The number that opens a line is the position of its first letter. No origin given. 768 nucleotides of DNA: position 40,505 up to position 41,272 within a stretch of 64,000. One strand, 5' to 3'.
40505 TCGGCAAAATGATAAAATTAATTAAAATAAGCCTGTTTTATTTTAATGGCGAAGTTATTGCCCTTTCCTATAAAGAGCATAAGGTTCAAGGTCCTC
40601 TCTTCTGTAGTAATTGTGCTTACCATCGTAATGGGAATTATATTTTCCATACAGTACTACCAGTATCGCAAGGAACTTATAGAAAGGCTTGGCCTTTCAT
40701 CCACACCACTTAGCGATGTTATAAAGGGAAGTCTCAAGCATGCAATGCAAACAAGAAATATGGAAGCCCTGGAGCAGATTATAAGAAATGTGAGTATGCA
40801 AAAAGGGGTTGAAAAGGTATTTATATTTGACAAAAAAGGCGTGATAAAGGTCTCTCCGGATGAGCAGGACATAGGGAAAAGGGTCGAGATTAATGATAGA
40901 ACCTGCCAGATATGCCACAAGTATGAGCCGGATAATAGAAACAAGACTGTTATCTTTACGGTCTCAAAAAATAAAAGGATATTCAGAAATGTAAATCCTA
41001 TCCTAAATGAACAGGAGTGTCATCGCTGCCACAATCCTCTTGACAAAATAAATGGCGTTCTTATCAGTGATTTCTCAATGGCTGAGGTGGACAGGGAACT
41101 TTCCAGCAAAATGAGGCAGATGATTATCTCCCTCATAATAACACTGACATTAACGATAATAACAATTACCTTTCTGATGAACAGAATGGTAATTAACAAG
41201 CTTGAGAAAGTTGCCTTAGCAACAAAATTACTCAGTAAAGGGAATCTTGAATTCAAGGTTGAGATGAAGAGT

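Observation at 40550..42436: Histidine kinase with a periplasmic di-heme c-type cytochrome sensor domain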

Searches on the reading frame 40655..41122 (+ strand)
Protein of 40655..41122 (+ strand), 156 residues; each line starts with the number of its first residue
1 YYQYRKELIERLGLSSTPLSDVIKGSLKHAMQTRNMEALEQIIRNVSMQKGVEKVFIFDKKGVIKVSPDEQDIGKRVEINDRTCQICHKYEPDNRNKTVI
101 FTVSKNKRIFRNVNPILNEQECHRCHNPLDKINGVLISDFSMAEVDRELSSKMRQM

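Call 8: search_solved_structures(query=window:40655-41122:+, max_evalue=10, show_alignments=3)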
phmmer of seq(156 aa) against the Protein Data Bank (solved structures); distinct sequences matched with E-value up to 10: 8.
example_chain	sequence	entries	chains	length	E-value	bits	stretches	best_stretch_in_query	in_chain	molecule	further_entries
8fbc_A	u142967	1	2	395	0.0064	19.7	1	12-60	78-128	Cytochrome P450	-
7s5o_A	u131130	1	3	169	0.16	15.2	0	48-96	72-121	Cytochrome_P460 domain-containing protein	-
6h5l_A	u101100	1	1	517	0.31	14.3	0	97-131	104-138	Similar to hydroxylamine oxidoreductase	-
6nyc_A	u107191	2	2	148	0.38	14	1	102-133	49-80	Munc13-1 | Protein unc-13 homolog A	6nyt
4rkm_A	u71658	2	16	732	0.39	14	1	81-140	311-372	MccA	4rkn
3b47_A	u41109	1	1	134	0.71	13.1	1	107-143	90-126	Methyl-accepting chemotaxis protein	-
9nze_A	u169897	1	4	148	4.3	10.6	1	6-48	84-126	De novo designed protein, EPIC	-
9nzg_A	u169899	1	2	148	4.7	10.5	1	6-48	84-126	De novo designed protein, EPIC Q51N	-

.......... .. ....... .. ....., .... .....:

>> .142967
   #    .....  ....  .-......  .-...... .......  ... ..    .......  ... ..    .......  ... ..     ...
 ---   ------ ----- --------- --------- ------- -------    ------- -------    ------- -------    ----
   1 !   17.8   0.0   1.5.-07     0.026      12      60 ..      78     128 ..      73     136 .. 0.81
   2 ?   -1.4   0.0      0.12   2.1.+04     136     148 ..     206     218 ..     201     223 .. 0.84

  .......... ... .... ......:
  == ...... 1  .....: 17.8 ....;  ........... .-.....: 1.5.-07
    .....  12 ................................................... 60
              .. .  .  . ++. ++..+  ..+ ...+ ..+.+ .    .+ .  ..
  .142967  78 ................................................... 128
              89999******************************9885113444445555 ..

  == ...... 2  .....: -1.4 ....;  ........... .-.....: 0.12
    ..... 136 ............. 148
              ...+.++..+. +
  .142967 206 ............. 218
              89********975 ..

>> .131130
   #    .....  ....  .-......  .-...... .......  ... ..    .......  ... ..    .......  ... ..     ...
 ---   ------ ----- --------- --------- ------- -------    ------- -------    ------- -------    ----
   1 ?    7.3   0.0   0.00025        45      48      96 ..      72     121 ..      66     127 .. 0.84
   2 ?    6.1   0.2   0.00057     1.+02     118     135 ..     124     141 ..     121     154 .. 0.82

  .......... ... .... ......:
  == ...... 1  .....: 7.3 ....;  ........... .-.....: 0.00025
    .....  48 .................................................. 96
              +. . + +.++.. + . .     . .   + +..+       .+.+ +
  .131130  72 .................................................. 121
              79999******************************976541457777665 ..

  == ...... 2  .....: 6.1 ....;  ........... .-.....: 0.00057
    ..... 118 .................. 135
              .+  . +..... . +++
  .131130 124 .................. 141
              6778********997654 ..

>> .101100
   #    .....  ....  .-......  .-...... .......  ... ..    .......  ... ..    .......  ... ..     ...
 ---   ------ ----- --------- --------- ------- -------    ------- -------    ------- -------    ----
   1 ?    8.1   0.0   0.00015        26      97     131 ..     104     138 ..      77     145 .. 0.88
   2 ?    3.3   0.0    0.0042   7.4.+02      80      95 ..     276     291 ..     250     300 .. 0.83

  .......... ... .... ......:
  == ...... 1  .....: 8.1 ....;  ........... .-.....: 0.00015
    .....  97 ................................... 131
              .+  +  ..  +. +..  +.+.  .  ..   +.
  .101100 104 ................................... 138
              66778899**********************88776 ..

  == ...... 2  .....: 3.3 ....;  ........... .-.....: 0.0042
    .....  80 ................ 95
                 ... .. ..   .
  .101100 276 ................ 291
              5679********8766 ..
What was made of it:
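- Tried and rejected: Single-sequence search against solved structures: gave only noise-level hits, with 3b47 at E 0.71 (call 8).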

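Call 20: search_protein_representatives(alignment_id=A2)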
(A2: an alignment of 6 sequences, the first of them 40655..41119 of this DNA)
Query: 6 sequences, 156 profile positions. Proteins with E-value up to 0.001 (for the whole library): 1589; up to 1e-10: 773; up to 1e-30: 48. The best 150 are listed.
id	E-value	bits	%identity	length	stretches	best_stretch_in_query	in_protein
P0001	7.3e-84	295.7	-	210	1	1-156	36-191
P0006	4.4e-81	286.7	-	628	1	1-156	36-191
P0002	1.5e-78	278.5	-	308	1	2-155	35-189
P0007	3.3e-65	235.1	-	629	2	1-155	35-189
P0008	9.1e-51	188.2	-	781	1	4-155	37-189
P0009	2.1e-50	187.0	-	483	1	4-154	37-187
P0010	1.3e-47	177.9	-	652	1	5-154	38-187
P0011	8.6e-47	175.3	-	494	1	1-155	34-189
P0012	3.3e-46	173.4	-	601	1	5-155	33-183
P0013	1.7e-45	171.1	-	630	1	4-152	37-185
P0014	4.9e-45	169.6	-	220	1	2-150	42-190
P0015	1.3e-44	168.2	-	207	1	5-156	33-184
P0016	1.5e-44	168.0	-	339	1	3-153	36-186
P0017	3.0e-43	163.8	-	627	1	3-155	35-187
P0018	3.0e-43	163.8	-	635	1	1-155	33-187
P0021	7.0e-40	152.8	-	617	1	1-154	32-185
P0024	1.1e-39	152.2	-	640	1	4-156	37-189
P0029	3.1e-38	147.5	-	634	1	4-155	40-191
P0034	8.5e-37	142.8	-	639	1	1-156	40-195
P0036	2.3e-35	138.1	-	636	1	3-154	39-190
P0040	5.6e-33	130.4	-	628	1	2-152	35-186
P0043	5.8e-32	127.1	-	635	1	2-152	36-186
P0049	7.9e-31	123.4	-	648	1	2-155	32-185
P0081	9.5e-27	110.1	-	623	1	9-154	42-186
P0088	3.0e-26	108.5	-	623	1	10-155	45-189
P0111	5.9e-24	101.1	-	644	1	4-150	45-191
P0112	6.5e-24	100.9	-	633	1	16-140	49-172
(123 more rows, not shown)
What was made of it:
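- Tried and rejected: The exhaustive profile search (call 20) was used instead.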

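Call 34: predict_structure(alignment_id=A3)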
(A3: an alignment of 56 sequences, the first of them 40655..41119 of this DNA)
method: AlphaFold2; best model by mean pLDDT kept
length: 155 residues; sequences in the alignment: 56
mean_pLDDT: 89.6   pTM: 0.82
mean pLDDT of the five models: 89.6, 89.0, 89.0, 88.0, 86.3
residues with pLDDT >= 90: 110; 70-90: 36; 50-70: 9; < 50: 0
segments of 3 or more residues with pLDDT < 50: none
pLDDT, mean of each block of 10 residues (from residue 1): 91 87 92 94 95 94 94 90 71 70 90 93 94 93 95 92
secondary structure, 60 per line:
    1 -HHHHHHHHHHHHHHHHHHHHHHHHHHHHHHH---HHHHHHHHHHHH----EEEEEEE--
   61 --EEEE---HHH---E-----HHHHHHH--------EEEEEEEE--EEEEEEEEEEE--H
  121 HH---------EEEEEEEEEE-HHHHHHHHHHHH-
elements in order: H2-32 H36-47 E52-58 E63-66 H82-88 E97-104 E107-117 E132-141 H143-154
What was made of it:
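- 40658..41116 (+): Periplasmic sCache_heme-type sensor domain (aa 37-189). AlphaFold2 model with pLDDT 89.6 (call 34).
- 40904..40918 (+): Heme-c motif 1, CQICH (aa 119-123): the additional site that mono-heme relatives lack. Lies in the short helix between beta2 and beta3 of the model (call 34).
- On sCache_heme / PF21563 (GSU0582/GSU0935-type heme-c Cache sensor): AlphaFold2 pLDDT 89.6 (call 34).
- Fold: AlphaFold2 pLDDT 89.6 (call 34). The AlphaFold2 model has no hemes and its confidence dips to about 70 around motif 1 (call 34). Model confidence is lowest around motif 1 (call 34).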

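Call 37: fold_search(model_id=the predicted structure, library=pdb)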
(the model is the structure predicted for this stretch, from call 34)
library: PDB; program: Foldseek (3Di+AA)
matches with E <= 10: 461; with E <= 0.001: 27
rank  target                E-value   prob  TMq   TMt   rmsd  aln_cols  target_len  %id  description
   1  9a5d_A                3.1e-06  1.00  0.74  0.21   3.2       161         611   16  Integrative model of WALK-YYCH by crosslinking MS and deep learning (released 2024-09-18)
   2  3b42_A                5.1e-06  1.00  0.45  0.54  13.9       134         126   20  Periplasmic sensor domain of chemotaxis protein GSU0935 (released 2008-04-08)
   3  5is1                  7.3e-06  1.00  0.66  0.71   3.6       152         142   11  Crystal structure of the extracellular domain of sensor histidine kinase YycG from Staphylococcus aureus at 2.0 Angstrom (released 2016-07-20)
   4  3b42_B                7.3e-06  1.00  0.45  0.53  13.7       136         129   20  Periplasmic sensor domain of chemotaxis protein GSU0935 (released 2008-04-08)
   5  4ywz_B                1.9e-05  1.00  0.73  0.77   3.3       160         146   10  Crystal structure of the extracellular receptor domain of the essential sensor kinase WalK from Staphylococcus aureus (released 2016-03-30)
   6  7dud_A                2.2e-05  1.00  0.71  0.75   3.6       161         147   11  Crystal Structure of erWalK (released 2022-01-19)
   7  4ywz_A                3.5e-05  1.00  0.71  0.75   3.4       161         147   11  Crystal structure of the extracellular receptor domain of the essential sensor kinase WalK from Staphylococcus aureus (released 2016-03-30)
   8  4jgq_A                1.8e-04  1.00  0.60  0.48   3.9       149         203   11  The crystal structure of sporulation kinase D mutant sensor domain, r131a, from Bacillus subtilis subsp in co-crystall (released 2013-05-15)
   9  1p0z_A                2.0e-04  1.00  0.51  0.59   4.0       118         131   14  Sensor Kinase CitA binding domain (released 2003-08-19)
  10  4jgp_B                2.0e-04  1.00  0.47  0.37   7.4       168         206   13  The crystal structure of sporulation kinase D sensor domain from Bacillus subtilis subsp in complex with pyruvate at 2 (released 2013-05-15)
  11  4jgo_B                2.0e-04  1.00  0.47  0.36  11.5       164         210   10  The crystal structure of sporulation kinase d sensor domain from Bacillus subtilis subsp. (released 2013-05-15)
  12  8biy_C                2.3e-04  1.00  0.53  0.64   3.6       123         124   15  Citrate-free extracytoplasmic PAS domain mutant R93A of sensor histidine kinase CitA from Geobacillus thermodenitrific (released 2023-11-15)
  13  3b47                  2.3e-04  1.00  0.39  0.49  15.2       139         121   19  Periplasmic sensor domain of chemotaxis protein GSU0582 (released 2008-04-08)
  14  4jgr_A                2.6e-04  1.00  0.55  0.45   4.5       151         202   12  The crystal structure of sporulation kinase D mutant sensor domain, R131A, from Bacillus subtilis subsp at 2.4A resolu (released 2013-05-15)
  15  4jgo_A                2.9e-04  1.00  0.65  0.51   3.9       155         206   10  The crystal structure of sporulation kinase d sensor domain from Bacillus subtilis subsp. (released 2013-05-15)
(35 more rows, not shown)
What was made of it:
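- On sCache_heme / PF21563 (GSU0582/GSU0935-type heme-c Cache sensor): Foldseek to WalK, GSU0935 and CitA at E 3e-6 to 2e-4 (call 37).
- Foldseek hits WalK, GSU0935 (20% identity), CitA and KinD (call 37).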

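Call 41: search_protein_families(library=pfam, alignment_id=A4, max_evalue=0.001)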
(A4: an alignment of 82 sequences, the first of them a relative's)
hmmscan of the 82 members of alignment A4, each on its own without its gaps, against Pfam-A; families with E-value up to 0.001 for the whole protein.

A. member 1, P0006 (628 aa): 9 families
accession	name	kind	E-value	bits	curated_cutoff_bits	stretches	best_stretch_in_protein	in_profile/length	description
PF02518.31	HATPase_c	-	5.5e-26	91.6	26.4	1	504-621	2-109/111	Histidine kinase-, DNA gyrase B-, and HSP90-like ATPase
PF13426.13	PAS_9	-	1.1e-14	55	27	1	281-376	2-103/103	PAS domain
PF00512.31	HisKA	-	1.3e-12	48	26.9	1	396-458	2-63/66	His Kinase A (phospho-acceptor) domain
PF00672.30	HAMP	-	5.8e-12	46.2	25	1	209-260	1-52/53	HAMP domain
PF08448.16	PAS_4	-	2.8e-11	44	23.1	1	277-378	2-109/110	PAS fold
PF00989.32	PAS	-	5.2e-10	39.8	22.6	1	271-373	2-112/113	PAS fold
PF13188.13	PAS_8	-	3.2e-05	24.1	21.8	1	270-313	1-41/65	PAS domain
PF23846.1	Cache_WalK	-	0.0003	21.6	27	0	75-155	3-81/92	WalK sensor protein kinase Chache domain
PF21563.3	Mcp40H-20_sensor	-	0.00048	20.8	27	0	61-173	6-107/112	Methyl-accepting chemotaxis sensory transducer, class 40H, sensor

B. families by the number of members that match (of 82 scanned): 34 families (the first 25 are shown)
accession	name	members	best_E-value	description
PF00672.30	HAMP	80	3.4e-17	HAMP domain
PF02518.31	HATPase_c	66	3.9e-33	Histidine kinase-, DNA gyrase B-, and HSP90-like ATPase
PF21563.3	Mcp40H-20_sensor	59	4.7e-10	Methyl-accepting chemotaxis sensory transducer, class 40H, sensor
PF00512.31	HisKA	41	1.3e-16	His Kinase A (phospho-acceptor) domain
PF08448.16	PAS_4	31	8.4e-26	PAS fold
PF13426.13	PAS_9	29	9.3e-30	PAS domain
PF00989.32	PAS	28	2.3e-28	PAS fold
PF07730.19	HisKA_3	27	1.1e-17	Histidine kinase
PF13581.12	HATPase_c_2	25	6.4e-10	Histidine kinase-like ATPase domain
PF13188.13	PAS_8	21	5.8e-17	PAS domain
PF13492.12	GAF_3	18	3.3e-22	GAF domain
PF13185.12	GAF_2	17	1.7e-30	GAF domain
PF01590.32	GAF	16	8.3e-28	GAF domain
PF17203.10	sCache_3_2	10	8.8e-07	Single cache domain 3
PF00990.26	GGDEF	8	1.2e-50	Diguanylate cyclase, GGDEF domain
PF11845.13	Tll0287-like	3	3.2e-06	Tll0287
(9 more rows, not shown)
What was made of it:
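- Family membership: PF21563 matches 59 of 82 relatives; HAMP is present in 80 of 82 (call 41).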

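Call 42: find_homologous_proteins(query=A3, max_evalue=0.00001)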
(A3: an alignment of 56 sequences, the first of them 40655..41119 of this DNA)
Query A3 (56 sequences) (155 aa, profile of the alignment): 7 proteins with E <= 0.00001 among 771 candidates.
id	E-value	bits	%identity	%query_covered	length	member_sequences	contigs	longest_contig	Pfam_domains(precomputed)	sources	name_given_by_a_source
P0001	1.5e-54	202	62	99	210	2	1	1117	PF21563.4,PF17203.11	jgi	-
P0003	2.8e-53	198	60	99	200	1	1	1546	PF21563.4,PF17203.11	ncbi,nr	ncbi:MAG TPA: hypothetical protein VN203_07275, partial [Candidatus Acidoferrum sp.]|nr:hypothetical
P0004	6.0e-31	125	58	73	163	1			-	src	-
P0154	1.6e-20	91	29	55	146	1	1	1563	-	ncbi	ncbi:MAG TPA: hypothetical protein VF932_05945, partial [Anaerolineae bacterium]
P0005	1.2e-19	89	45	45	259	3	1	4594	PF00672.31,PF07730.20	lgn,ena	-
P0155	1.8e-12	65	67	45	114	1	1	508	-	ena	-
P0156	2.6e-8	52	70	39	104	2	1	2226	-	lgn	-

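Call 43: list_cluster_members(proteins=[P0006, P0007, P0008, P0010, P0012, P0013, P0017, P0018, P0021, P0024])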
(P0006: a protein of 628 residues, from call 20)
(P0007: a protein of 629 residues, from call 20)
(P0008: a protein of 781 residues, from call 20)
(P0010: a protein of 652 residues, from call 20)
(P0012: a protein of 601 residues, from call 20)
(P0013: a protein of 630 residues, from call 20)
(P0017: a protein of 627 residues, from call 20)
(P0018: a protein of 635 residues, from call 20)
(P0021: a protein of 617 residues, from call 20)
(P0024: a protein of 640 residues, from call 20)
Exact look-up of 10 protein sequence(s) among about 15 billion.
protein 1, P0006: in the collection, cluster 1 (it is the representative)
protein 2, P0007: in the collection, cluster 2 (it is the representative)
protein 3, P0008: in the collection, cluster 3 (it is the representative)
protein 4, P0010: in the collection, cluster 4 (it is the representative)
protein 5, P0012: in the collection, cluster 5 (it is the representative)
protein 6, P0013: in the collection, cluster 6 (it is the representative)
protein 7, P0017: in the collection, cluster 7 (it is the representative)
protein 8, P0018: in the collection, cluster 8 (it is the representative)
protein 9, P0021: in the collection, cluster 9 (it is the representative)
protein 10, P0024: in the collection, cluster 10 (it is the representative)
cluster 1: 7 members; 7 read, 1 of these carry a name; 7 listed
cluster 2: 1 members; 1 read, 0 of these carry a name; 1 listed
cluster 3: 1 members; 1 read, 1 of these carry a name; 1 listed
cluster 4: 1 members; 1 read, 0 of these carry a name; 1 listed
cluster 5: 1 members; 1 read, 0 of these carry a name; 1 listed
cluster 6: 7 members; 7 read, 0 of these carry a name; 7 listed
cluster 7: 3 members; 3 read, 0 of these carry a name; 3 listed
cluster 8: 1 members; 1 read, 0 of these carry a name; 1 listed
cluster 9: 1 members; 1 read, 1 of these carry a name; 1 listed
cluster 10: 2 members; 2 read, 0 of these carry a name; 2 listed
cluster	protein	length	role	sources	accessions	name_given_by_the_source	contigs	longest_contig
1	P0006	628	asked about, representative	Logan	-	-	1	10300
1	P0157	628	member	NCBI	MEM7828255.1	MAG: ATP-binding protein [Candidatus Aenigmatarchaeota archaeon]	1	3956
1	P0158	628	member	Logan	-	-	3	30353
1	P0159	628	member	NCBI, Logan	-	-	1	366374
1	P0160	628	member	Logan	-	-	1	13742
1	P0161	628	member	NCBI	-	-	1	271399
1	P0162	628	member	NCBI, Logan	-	-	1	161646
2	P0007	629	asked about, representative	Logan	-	-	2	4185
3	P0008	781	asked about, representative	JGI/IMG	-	PAS domain S-box-containing protein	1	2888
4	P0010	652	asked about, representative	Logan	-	-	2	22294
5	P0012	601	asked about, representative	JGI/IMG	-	-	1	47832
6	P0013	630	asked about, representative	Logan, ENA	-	-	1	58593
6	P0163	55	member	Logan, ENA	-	-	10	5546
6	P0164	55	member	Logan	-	-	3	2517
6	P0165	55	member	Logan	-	-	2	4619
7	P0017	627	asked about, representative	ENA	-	-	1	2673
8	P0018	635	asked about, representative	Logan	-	-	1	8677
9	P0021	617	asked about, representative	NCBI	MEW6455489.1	MAG: ATP-binding protein [Acidobacteriota bacterium]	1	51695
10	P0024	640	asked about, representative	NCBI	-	-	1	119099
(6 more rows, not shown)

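Call 57: search_protein_families(library=ncbifam, proteins=[L013:14475-16949:+, L014:15107-17572:+, L014:13426-14580:+, L013:13957-14457:+], max_evalue=1e-10)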
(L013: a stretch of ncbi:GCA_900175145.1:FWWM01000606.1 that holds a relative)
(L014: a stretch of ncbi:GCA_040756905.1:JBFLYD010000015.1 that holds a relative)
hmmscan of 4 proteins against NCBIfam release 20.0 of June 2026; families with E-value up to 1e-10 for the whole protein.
L013:14475-16949:+ (824 aa): 20 families
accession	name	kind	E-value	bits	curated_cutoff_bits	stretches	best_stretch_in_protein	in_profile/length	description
NF041714.1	arsenate_red_ArrA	equivalog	1.2e-116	390.9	1600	1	2-823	4-847/848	arsenate respiratory reductase molybdopterin-containing subunit ArrA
NF012032.0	PRK15488.1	equivalog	1.8e-103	347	694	1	1-565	3-551/759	thiosulfate reductase PhsA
NF041783.2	mnquin_red_QrcB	equivalog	3.3e-95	319.7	440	2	40-541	46-505/695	menaquinone reductase molybdopterin-binding-like subunit QrcB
TIGR02166.1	dmsA_ynfE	subfamily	1.7e-67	228.1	777.7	2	1-382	1-397/794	DMSO/selenate family reductase complex A subunit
TIGR01591.1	Fdh-alpha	equivalog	1.1e-60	205.5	666.25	1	51-384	3-319/672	formate dehydrogenase subunit alpha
NF041885.1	selenate_YnfE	exception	3.8e-51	173.9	1675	1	86-387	93-409/805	selenate/tellurate reductase subunit YnfE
TIGR03479.1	DMSO_red_II_alp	subfamily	1.5e-50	172.2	984.75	1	48-289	60-305/913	molybdopterin-dependent oxidoreductase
NF041884.1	selenate_YnfF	exception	1e-47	162.6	1650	1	42-386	41-401/798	selenate/tellurate reductase subunit YnfF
NF011566.1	PRK14990.1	exception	1.7e-43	148.7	1600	1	49-387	61-422/814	dimethylsulfoxide reductase subunit A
NF011567.1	PRK14991.1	equivalog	9.4e-36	123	1750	0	82-129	137-184/1022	tetrathionate reductase subunit TtrA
TIGR00509.1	bisC_fam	subfamily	8e-34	117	1017.55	1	109-545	63-512/772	molybdopterin guanine dinucleotide-containing S/N-oxide reductase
TIGR01553.1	formate-DH-alph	equivalog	1.3e-33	115.9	814.2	1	2-139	3-142/1009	formate dehydrogenase-N subunit alpha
NF047855.1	AssmNtatRedNasC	equivalog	7.8e-33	113.7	1100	1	237-362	209-322/708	assimilatory nitrate reductase catalytic subunit NasC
NF041513.1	formate_DH_Act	exception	1.4e-21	76.1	1400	1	48-289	44-293/1067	formate dehydrogenase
TIGR02164.1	torA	equivalog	2.8e-21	75.4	1465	1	111-382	110-392/824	trimethylamine-N-oxide reductase TorA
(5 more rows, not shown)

L014:15107-17572:+ (821 aa): 19 families
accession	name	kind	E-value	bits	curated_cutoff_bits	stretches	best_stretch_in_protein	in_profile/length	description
NF012032.0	PRK15488.1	equivalog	5.8e-83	279.2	694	1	2-650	3-626/759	thiosulfate reductase PhsA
NF041714.1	arsenate_red_ArrA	equivalog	7.7e-83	279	1600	1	37-820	45-847/848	arsenate respiratory reductase molybdopterin-containing subunit ArrA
NF041783.2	mnquin_red_QrcB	equivalog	1.1e-80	271.7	440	2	43-542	53-509/695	menaquinone reductase molybdopterin-binding-like subunit QrcB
TIGR01591.1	Fdh-alpha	equivalog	1.8e-54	185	666.25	1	46-382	2-320/672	formate dehydrogenase subunit alpha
TIGR02166.1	dmsA_ynfE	subfamily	6.7e-48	163.3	777.7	1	2-774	1-748/794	DMSO/selenate family reductase complex A subunit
NF047855.1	AssmNtatRedNasC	equivalog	3.5e-40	138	1100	1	40-358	18-321/708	assimilatory nitrate reductase catalytic subunit NasC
TIGR03479.1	DMSO_red_II_alp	subfamily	3.7e-40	137.8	984.75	1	46-286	62-305/913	molybdopterin-dependent oxidoreductase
TIGR01553.1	formate-DH-alph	equivalog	3.5e-34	117.8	814.2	1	2-292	2-308/1009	formate dehydrogenase-N subunit alpha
NF041885.1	selenate_YnfE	exception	5.7e-30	103.8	1675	1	81-763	92-746/805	selenate/tellurate reductase subunit YnfE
NF041884.1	selenate_YnfF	exception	6.7e-29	100.3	1650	1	34-764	37-740/798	selenate/tellurate reductase subunit YnfF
NF011566.1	PRK14990.1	exception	1.2e-28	99.6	1600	1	69-537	91-578/814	dimethylsulfoxide reductase subunit A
NF041513.1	formate_DH_Act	exception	2.6e-27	95.1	1400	1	35-136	35-134/1067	formate dehydrogenase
NF010055.0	PRK13532.1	equivalog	3.3e-27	95.1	904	1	2-287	3-290/830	nitrate reductase catalytic subunit NapA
NF011567.1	PRK14991.1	equivalog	6.7e-26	90.3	1750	0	312-381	469-538/1022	tetrathionate reductase subunit TtrA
TIGR01706.1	NAPA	equivalog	1.6e-24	86.3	930.55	1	2-288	2-291/830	periplasmic nitrate reductase subunit alpha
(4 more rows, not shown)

L014:13426-14580:+ (384 aa): 1 family
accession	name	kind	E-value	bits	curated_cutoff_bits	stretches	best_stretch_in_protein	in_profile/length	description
NF040886.1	cyt_C_like_Sec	equivalog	2.1e-25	89.2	250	1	26-369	32-411/423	multiheme c-type cytochrome (seleno)protein ExtKL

L013:13957-14457:+ (166 aa): 2 families
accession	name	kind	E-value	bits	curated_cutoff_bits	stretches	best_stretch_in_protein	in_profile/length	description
NF041781.1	mnquin_red_QrcA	equivalog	2.1e-29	102.4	180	1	5-166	2-174/174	menaquinone reductase multiheme cytochrome c subunit QrcA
TIGR04257.1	nanowire_3heme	domain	7.4e-11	42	40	0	105-166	11-75/75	c(7)-type cytochrome triheme domain-containing protein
